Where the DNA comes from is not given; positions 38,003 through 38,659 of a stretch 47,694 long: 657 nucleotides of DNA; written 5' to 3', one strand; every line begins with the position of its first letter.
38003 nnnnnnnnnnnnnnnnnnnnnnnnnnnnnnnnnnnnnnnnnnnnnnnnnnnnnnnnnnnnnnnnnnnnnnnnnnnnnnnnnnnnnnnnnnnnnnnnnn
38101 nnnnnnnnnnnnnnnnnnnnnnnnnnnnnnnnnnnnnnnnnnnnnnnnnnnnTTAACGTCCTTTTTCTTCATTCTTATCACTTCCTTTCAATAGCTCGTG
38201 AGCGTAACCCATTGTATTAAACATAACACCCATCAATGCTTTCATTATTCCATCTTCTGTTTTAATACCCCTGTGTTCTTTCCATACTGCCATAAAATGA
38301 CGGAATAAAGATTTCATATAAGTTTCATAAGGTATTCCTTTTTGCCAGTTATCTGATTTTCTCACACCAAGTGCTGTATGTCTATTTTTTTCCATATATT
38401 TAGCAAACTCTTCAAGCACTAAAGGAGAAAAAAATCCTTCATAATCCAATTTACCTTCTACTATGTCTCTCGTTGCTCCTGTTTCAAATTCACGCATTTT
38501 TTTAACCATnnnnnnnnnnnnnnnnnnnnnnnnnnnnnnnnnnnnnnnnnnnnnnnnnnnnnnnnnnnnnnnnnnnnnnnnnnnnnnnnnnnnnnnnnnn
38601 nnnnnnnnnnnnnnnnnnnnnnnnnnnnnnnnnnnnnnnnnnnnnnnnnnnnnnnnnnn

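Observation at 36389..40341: Six-gene translationally coupled RNA heal-and-seal island ending in RtcB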

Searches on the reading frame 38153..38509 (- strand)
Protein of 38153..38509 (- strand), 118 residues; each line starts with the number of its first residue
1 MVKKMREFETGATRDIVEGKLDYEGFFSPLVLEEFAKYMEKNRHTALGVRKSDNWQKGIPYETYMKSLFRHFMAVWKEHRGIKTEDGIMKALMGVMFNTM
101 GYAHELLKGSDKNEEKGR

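Call 3: search_protein_families(library=pfam, proteins=[window:38153-38509:-], max_evalue=0.01)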
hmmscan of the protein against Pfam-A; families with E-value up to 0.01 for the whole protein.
window:38153-38509:- (118 aa): 1 family
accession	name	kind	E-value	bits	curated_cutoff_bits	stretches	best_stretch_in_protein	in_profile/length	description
PF18909.5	dGTP_diPhyd_N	-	7.1e-07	29.6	27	1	18-111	9-95/99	dATP/dGTP diphosphohydrolase, N-terminal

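Call 5: search_protein_families(library=phrogs, proteins=[window:38153-38509:-], max_evalue=0.001)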
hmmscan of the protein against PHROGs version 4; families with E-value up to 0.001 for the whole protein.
window:38153-38509:- (118 aa): 1 family
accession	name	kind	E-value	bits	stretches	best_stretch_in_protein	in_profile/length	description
phrog_18716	-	unknown function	5.5e-08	34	1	4-99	7-94/114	-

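Call 6: search_protein_families(library=ncbifam, proteins=[window:38153-38509:-], max_evalue=0.01)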
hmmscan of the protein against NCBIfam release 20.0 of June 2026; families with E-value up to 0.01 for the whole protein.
window:38153-38509:- (118 aa): 0 families

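Call 64: search_solved_structures(query=window:38153-38509:-, max_evalue=1, show_alignments=1)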
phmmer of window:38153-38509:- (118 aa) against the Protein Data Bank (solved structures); distinct sequences matched with E-value up to 1: 1.
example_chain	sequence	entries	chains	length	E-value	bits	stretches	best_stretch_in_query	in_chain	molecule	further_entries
1a0e_A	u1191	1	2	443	0.79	13.2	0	3-30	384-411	XYLOSE ISOMERASE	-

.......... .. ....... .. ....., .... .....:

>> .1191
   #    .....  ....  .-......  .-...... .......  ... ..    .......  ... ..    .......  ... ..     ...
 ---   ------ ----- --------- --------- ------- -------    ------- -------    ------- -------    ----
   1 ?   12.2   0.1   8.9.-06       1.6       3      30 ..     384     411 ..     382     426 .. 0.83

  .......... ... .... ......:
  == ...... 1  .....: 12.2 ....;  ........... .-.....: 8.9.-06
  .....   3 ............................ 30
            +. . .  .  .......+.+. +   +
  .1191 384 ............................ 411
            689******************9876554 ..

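Call 66: find_homologous_proteins(query=window:38153-38509:-, max_evalue=0.001)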
Query window:38153-38509:- (118 aa): 1618 proteins with E <= 0.001 among 1618 candidates; the best 120 are listed.
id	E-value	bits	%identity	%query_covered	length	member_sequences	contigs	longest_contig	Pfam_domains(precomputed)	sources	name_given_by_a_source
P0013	8.4e-74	263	100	100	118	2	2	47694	PF18909.6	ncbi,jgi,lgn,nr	ncbi:MAG: hypothetical protein E3J83_03280 [Candidatus Atribacteria bacterium]|nr:MAG: hypothetical 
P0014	2.9e-62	226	86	98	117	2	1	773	PF18909.6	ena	-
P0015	2.5e-55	203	78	99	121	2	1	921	PF18909.6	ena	-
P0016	2.8e-55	203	80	97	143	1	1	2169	PF18909.6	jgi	jgi:hypothetical protein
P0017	7.7e-53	195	79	93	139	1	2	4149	-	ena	-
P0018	8.6e-53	195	79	95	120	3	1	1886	PF18909.6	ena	-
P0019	1.7e-51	191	79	93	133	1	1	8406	PF18909.6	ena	-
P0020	3.9e-42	161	66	92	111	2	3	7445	PF18909.6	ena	-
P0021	5.9e-41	157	62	96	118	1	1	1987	PF18909.6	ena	-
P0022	8.2e-41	157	70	84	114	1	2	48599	-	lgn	-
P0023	1.1e-40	156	64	97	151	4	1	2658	-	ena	-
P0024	2.1e-40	155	66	94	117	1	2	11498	-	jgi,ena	-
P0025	2.3e-40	155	64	95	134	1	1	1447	-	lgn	-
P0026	2.5e-40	155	64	95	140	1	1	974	-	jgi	-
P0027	2.9e-40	155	63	95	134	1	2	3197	PF18909.6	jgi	-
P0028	3.7e-40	155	63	95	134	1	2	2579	PF18909.6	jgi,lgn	-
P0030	9.2e-40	153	69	88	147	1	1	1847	PF18909.6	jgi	-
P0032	1.8e-39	152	68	87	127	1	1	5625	PF18909.6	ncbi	-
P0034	2.0e-39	152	64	99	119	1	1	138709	PF18909.6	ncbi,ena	-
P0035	2.4e-39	152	64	92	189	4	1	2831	PF18909.6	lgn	-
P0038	3.8e-39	151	64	95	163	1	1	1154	PF18909.6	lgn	-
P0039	4.5e-39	151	62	95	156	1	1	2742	PF18909.6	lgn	-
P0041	8.0e-39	150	65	93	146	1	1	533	PF18909.6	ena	-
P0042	8.1e-39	150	66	87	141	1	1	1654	PF18909.6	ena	-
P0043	9.7e-39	150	64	90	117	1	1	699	PF18909.6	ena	-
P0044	9.8e-39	150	66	91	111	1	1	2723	PF18909.6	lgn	-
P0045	1.0e-38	150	59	97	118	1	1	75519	PF18909.6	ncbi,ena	-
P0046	1.1e-38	150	65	95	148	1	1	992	PF18909.6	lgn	-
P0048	1.1e-38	150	67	88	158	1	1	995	PF18909.6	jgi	jgi:hypothetical protein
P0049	1.2e-38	150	62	97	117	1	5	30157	PF18909.6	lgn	-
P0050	1.4e-38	149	63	95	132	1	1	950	PF18909.6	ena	-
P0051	1.9e-38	149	64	88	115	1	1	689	PF18909.6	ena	-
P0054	2.8e-38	148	65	89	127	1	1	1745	PF18909.6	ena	-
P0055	3.1e-38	148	68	88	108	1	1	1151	PF18909.6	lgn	-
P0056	3.1e-38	148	67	88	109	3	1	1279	PF18909.6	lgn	-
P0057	3.7e-38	148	59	97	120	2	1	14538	PF18909.6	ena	-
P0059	3.8e-38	148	62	95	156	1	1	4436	PF18909.6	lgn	-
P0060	4.0e-38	148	61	96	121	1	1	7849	PF18909.6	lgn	-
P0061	4.3e-38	148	65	89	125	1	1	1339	PF18909.6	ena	-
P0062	6.1e-38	147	65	91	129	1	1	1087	PF18909.6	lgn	-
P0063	6.5e-38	147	65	89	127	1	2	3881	PF18909.6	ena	-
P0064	6.7e-38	147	68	87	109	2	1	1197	PF18909.6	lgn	-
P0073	1.3e-37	146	67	88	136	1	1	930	PF18909.6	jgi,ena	-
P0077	1.4e-37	146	60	97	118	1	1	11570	PF18909.6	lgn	-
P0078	1.6e-37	146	65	90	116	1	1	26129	PF18909.6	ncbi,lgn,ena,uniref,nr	ncbi:dATP/dGTP diphosphohydrolase domain-containing protein [Oceanihabitans sediminis]|uniref:dATP/d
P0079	1.6e-37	146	68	88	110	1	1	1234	PF18909.6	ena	-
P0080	1.6e-37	146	61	96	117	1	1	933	PF18909.6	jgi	-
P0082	1.9e-37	146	63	92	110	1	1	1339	PF18909.6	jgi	jgi:hypothetical protein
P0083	2.3e-37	146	64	88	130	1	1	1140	PF18909.6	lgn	-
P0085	2.4e-37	145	61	92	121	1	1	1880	PF18909.6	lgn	-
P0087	2.8e-37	145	63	94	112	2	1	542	PF18909.6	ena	-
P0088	3.1e-37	145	65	88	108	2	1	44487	PF18909.6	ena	-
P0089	3.7e-37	145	60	97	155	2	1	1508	PF18909.6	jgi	jgi:hypothetical protein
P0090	3.9e-37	145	64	89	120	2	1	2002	PF18909.6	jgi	jgi:hypothetical protein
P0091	4.1e-37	145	62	96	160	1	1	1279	PF18909.6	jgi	jgi:hypothetical protein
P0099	5.9e-37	144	65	91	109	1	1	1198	PF18909.6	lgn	-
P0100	6.2e-37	144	62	92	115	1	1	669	PF18909.6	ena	-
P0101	6.5e-37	144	68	87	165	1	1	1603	PF18909.6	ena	-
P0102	6.9e-37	144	63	92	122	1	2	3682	PF18909.6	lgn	-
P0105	7.1e-37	144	63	92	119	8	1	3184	PF18909.6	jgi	jgi:hypothetical protein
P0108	7.7e-37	144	58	97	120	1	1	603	PF18909.6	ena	-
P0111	8.2e-37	144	64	90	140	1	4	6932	PF18909.6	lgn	-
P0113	8.7e-37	144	64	90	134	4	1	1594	PF18909.6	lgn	-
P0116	9.4e-37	144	61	92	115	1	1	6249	PF18909.6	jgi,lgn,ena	-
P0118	9.7e-37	144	62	96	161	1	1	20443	PF18909.6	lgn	-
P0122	1.1e-36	143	63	92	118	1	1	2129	PF18909.6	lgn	-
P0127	1.1e-36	143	64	90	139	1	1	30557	PF18909.6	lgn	-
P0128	1.1e-36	143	63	95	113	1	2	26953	PF18909.6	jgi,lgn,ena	-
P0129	1.2e-36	143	63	94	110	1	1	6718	PF18909.6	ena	-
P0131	1.5e-36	143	64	90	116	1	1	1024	PF18909.6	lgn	-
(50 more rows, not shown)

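Call 67: find_encoding_contigs(protein=P0022, flank=6000, max_places=2)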
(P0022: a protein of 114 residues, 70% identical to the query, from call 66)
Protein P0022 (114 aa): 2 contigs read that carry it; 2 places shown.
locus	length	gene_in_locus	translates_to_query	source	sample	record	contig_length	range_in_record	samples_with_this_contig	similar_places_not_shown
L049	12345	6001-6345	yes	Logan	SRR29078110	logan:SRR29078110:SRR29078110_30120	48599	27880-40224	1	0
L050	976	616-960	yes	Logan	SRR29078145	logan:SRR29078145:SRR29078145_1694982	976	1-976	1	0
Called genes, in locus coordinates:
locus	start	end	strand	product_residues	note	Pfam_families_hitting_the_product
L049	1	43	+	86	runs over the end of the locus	-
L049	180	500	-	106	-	-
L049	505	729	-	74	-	-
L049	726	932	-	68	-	PF24729:Acb2_Tad1_hairpin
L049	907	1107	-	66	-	-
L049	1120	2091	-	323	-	-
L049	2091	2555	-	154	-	-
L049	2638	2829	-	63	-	-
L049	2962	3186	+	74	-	-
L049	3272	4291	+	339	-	PF13155:Toprim_2, PF01807:Zn_ribbon_DnaG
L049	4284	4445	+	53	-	-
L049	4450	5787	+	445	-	-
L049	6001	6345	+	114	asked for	-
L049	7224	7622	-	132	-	-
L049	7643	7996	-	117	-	-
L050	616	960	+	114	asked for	-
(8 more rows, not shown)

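Call 68: find_encoding_contigs(protein=P0034, flank=6000, max_places=2)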
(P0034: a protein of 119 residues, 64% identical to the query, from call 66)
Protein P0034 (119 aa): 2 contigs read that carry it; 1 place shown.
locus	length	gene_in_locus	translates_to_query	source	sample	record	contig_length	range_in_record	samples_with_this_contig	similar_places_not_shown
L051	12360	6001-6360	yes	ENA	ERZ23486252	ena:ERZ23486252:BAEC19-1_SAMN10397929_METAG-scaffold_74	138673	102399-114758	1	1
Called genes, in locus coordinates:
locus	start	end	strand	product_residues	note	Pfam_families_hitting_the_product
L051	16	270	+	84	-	-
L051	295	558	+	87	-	-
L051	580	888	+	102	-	-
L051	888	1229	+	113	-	PF03819:MazG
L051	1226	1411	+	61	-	-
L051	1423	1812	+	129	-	-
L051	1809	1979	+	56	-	-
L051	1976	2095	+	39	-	-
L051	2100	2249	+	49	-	-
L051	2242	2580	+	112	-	-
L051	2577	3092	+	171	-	-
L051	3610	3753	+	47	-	-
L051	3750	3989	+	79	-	-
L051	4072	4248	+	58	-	-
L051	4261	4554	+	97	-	-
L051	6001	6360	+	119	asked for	PF18909:dGTP_diPhyd_N (weak)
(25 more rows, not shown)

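Call 69: find_encoding_contigs(protein=P0045, flank=6000, max_places=2)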
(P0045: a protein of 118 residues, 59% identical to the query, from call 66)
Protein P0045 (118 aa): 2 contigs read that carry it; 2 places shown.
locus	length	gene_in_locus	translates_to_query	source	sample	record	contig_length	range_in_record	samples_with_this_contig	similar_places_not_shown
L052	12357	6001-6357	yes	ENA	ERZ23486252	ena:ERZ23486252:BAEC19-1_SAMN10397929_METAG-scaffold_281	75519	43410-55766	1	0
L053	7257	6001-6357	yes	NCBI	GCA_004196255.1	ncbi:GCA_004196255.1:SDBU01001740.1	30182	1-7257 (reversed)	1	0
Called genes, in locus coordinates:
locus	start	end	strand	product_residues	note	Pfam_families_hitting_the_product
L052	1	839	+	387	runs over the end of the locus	PF21189:PHA02142, PF09414:RNA_ligase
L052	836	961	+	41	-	-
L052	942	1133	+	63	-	-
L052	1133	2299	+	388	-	PF01139:RtcB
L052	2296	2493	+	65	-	-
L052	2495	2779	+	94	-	-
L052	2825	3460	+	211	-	PF13365:Trypsin_2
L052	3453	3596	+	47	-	-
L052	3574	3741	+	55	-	-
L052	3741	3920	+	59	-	-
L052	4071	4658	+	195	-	PF00574:CLP_protease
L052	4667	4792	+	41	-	-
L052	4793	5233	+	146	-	PF02308:MgtC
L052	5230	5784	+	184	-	-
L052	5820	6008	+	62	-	-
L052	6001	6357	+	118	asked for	PF18909:dGTP_diPhyd_N (weak)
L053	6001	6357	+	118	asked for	PF18909:dGTP_diPhyd_N (weak)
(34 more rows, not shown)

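Call 73: find_related_loci(query=A2, collection=viral_contigs, flank=10000)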
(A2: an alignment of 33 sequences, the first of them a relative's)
Query A2 (118 aa) in viral_contigs; peptide patterns used: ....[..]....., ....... (x = any residue, [..] = any of these).
459 stretches matched a pattern; 450 encode a relative of the query (tblastn E <= 1e-3); the best 80 are kept; 80 distinct loci.
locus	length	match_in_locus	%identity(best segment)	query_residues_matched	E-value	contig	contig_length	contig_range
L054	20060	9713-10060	59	4-118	3e-43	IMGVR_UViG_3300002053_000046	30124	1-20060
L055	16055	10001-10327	63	1-108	2e-42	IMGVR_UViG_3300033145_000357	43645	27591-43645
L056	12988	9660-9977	64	5-109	1e-41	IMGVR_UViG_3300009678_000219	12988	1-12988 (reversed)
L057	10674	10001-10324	62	2-108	1e-41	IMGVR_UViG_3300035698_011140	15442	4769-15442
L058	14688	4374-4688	61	5-108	4e-41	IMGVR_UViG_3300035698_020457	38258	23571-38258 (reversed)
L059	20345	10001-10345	59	3-116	6e-41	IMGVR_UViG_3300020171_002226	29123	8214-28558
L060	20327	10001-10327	61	4-111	1e-40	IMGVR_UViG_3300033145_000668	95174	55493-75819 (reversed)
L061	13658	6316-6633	62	5-109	1e-40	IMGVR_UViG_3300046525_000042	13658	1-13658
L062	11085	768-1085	62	5-109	1e-40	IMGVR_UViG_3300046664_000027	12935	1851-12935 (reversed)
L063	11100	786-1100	61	5-108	7e-40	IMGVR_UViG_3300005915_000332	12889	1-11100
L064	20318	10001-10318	61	4-108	8e-40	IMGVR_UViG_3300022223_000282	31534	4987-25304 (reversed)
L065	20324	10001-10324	60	1-107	1e-39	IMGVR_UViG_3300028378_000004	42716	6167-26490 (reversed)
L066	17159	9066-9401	61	2-115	2e-39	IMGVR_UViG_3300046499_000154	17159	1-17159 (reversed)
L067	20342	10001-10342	57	5-117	1e-39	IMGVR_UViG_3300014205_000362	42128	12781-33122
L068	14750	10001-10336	59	3-113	1e-39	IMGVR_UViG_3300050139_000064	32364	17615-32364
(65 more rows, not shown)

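Call 102: predict_structure(alignment_id=A2)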
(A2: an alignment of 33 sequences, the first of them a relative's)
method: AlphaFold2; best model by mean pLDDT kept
length: 118 residues; sequences in the alignment: 33
mean_pLDDT: 81.5   pTM: 0.69
mean pLDDT of the five models: 81.5, 81.5, 80.7, 79.7, 79.1
residues with pLDDT >= 90: 54; 70-90: 36; 50-70: 21; < 50: 7
segments of 3 or more residues with pLDDT < 50: 113-118
pLDDT, mean of each block of 10 residues (from residue 1): 61 67 79 93 81 75 94 98 96 96 86 47
secondary structure, 60 per line:
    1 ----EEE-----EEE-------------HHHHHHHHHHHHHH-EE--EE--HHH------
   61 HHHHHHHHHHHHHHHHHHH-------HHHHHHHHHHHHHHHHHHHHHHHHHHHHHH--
elements in order: E5-7 E13-15 H29-42 H61-79 H87-116

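Call 106: fold_search(model_id=the predicted structure, library=pdb)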
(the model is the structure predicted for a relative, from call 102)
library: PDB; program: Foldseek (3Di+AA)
matches with E <= 10: 206; with E <= 0.001: 0
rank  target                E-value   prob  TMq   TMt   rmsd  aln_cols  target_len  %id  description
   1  1y6x                  4.1e-01  0.80  0.38  0.49   5.5        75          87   13  The 1.25 A resolution structure of phosphoribosyl-ATP pyrophosphohydrolase from Mycobacterium tuberculosis (released 2005-03-01)
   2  2p06_A                4.4e-01  0.82  0.46  0.61   4.4        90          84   21  Crystal structure of a predicted coding region AF_0060 from Archaeoglobus fulgidus DSM 4304 (released 2007-03-27)
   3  4x5n_B                5.6e-01  0.87  0.43  0.54   6.2        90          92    9  Crystal structure of SemiSWEET in the inward-open and outward-open conformations (released 2015-01-21)
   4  4x5n_A                7.2e-01  0.82  0.43  0.54   6.2        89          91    9  Crystal structure of SemiSWEET in the inward-open and outward-open conformations (released 2015-01-21)
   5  8ap7_O                8.1e-01  0.38  0.28  0.33   6.5        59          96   14  membrane region of the Trypanosoma brucei mitochondrial ATP synthase dimer (released 2022-10-26)
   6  8ovc_a                8.1e-01  0.20  0.31  0.26  13.1       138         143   11  Respiratory supercomplex (III2-IV2) from Mycobacterium smegmatis (released 2024-07-17)
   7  4x5n_D                8.7e-01  0.66  0.40  0.50   6.0        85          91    9  Crystal structure of SemiSWEET in the inward-open and outward-open conformations (released 2015-01-21)
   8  8ovc_V                8.7e-01  0.15  0.27  0.24  13.5       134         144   14  Respiratory supercomplex (III2-IV2) from Mycobacterium smegmatis (released 2024-07-17)
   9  2yxh_A                1.0e+00  0.33  0.33  0.34   7.3        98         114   13  Crystal structure of mazG-related protein from Thermotoga maritima (released 2007-10-30)
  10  2p06_B                1.1e+00  0.51  0.46  0.58   5.2        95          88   20  Crystal structure of a predicted coding region AF_0060 from Archaeoglobus fulgidus DSM 4304 (released 2007-03-27)
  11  4x5m_C                1.2e+00  0.69  0.44  0.54   5.7        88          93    9  Crystal structure of SemiSWEET in the inward-open conformation (released 2015-01-21)
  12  6jyi_B                1.2e+00  0.11  0.26  0.20  13.8       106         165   17  Crystal structure of the PadR-like transcriptional regulator BC1756 from Bacillus cereus (released 2019-06-26)
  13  4qtn_A                1.3e+00  0.10  0.26  0.14  13.1       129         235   15  Crystal structure of the Vitamin B3 transporter PnuC (released 2014-10-08)
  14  5ie9_A                1.3e+00  0.35  0.36  0.42   8.2        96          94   12  Crystal structure of the Bacillus-conserved MazG protein, a nucleotide pyrophosphohydrolase (released 2016-03-30)
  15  3cra_A                1.3e+00  0.30  0.38  0.21   9.2       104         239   12  Crystal Structure of Escherichia coli MazG, the Regulator of Nutritional Stress Response (released 2008-04-22)
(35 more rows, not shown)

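Call 110: fold_search(model_id=the predicted structure, library=viral)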
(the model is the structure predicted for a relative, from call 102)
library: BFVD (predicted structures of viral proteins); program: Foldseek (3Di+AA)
matches with E <= 10: 513; with E <= 0.001: 1
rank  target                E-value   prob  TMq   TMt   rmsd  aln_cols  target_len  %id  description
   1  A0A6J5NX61            2.6e-04  1.00  0.50  0.41   5.2       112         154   30  dATP/dGTP diphosphohydrolase N-terminal domain-containing protein [uncultured Caudovirales phage]
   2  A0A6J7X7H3            1.1e-03  1.00  0.57  0.51   5.5       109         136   23  dATP/dGTP diphosphohydrolase N-terminal domain-containing protein [uncultured Caudovirales phage]
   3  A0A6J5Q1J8            1.2e-03  1.00  0.52  0.37   5.3       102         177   29  dATP/dGTP diphosphohydrolase N-terminal domain-containing protein [uncultured Caudovirales phage]
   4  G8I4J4                6.7e-03  1.00  0.50  0.24   7.4       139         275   20  Uncharacterized protein [Mycobacterium phage DS6A]
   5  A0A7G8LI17            7.1e-03  1.00  0.50  0.34   6.4       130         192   17  dATP/dGTP diphosphohydrolase N-terminal domain-containing protein [Mycobacterium phage Reindeer]
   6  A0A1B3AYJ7            7.5e-03  1.00  0.51  0.32   5.6       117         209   20  dATP/dGTP diphosphohydrolase N-terminal domain-containing protein [Gordonia phage Bantam]
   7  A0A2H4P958            8.0e-03  1.00  0.58  0.38   5.0       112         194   19  dATP/dGTP diphosphohydrolase N-terminal domain-containing protein [Arthrobacter phage Urla]
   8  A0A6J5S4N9            9.1e-03  1.00  0.50  0.16   6.0       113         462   22  dATP/dGTP diphosphohydrolase N-terminal domain-containing protein [uncultured Caudovirales phage]
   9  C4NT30                9.6e-03  1.00  0.52  0.45   6.1       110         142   21  dATP/dGTP diphosphohydrolase N-terminal domain-containing protein [Silicibacter phage DSS3phi2]
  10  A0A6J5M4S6            1.1e-02  1.00  0.63  0.62   5.2       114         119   19  Uncharacterized protein [uncultured Caudovirales phage]
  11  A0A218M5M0            1.2e-02  1.00  0.60  0.46   4.5       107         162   18  dATP/dGTP diphosphohydrolase N-terminal domain-containing protein [Arthrobacter phage Niktson]
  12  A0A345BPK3            1.3e-02  1.00  0.57  0.30   2.9        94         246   26  (no name in the UniProt tables at hand)
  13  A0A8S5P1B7            2.0e-02  1.00  0.50  0.33   4.5       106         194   23  50S ribosomal protein L19 [Siphoviridae sp. ctiMP24]
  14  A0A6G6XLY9            2.3e-02  1.00  0.52  0.43   5.5       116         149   20  (no name in the UniProt tables at hand)
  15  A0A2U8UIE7            2.4e-02  0.99  0.50  0.31   5.0       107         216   20  (no name in the UniProt tables at hand)
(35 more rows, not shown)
